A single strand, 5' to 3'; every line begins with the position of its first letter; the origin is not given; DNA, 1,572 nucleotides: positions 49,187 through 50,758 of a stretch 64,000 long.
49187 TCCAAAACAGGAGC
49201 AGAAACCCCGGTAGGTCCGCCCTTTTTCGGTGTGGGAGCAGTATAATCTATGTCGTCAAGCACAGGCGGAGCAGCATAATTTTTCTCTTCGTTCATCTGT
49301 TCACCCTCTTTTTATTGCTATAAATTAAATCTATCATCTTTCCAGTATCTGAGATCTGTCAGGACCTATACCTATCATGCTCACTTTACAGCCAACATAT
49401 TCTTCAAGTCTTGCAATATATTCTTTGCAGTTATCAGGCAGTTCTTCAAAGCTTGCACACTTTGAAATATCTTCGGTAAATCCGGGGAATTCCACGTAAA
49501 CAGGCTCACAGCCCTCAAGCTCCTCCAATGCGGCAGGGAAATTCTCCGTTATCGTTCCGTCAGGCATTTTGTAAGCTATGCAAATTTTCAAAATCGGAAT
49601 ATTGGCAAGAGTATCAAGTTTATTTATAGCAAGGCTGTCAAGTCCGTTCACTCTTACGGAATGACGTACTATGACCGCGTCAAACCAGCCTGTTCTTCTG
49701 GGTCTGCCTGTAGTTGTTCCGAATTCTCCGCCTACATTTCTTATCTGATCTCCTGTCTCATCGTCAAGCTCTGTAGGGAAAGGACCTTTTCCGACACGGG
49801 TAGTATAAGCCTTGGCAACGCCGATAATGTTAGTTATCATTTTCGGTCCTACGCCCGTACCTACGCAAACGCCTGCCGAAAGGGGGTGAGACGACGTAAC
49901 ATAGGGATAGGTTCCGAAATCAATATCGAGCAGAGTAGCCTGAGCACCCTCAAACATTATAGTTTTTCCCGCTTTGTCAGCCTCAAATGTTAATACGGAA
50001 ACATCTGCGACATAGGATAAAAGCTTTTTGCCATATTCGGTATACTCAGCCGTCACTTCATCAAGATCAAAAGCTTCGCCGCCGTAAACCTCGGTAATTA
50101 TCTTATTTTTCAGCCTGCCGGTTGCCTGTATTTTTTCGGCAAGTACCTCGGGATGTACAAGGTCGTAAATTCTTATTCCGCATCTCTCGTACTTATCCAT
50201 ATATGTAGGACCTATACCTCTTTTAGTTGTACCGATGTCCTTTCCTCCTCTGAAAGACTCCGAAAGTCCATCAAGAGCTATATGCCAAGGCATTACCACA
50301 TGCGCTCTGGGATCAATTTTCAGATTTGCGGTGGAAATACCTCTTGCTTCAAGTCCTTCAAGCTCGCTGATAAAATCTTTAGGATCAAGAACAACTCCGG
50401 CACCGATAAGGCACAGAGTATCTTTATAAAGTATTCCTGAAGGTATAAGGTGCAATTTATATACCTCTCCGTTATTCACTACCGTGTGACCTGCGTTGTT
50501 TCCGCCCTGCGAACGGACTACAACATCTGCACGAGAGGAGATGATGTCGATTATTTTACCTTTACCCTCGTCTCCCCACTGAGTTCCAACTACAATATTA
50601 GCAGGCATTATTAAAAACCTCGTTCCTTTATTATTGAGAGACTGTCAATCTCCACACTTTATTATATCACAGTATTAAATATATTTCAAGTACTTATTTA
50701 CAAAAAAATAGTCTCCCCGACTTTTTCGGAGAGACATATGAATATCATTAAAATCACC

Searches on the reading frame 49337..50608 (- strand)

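Call 79: search_protein_families(library=pfam, max_evalue=0.00001, proteins=[window:49337-50608:-])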
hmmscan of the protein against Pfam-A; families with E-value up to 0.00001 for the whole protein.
window:49337-50608:- (424 aa): 1 family
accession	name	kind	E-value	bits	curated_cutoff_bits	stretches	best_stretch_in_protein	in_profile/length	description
PF00709.27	Adenylsucc_synt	-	6.3e-180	598.8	27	1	5-421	1-415/416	Adenylosuccinate synthetase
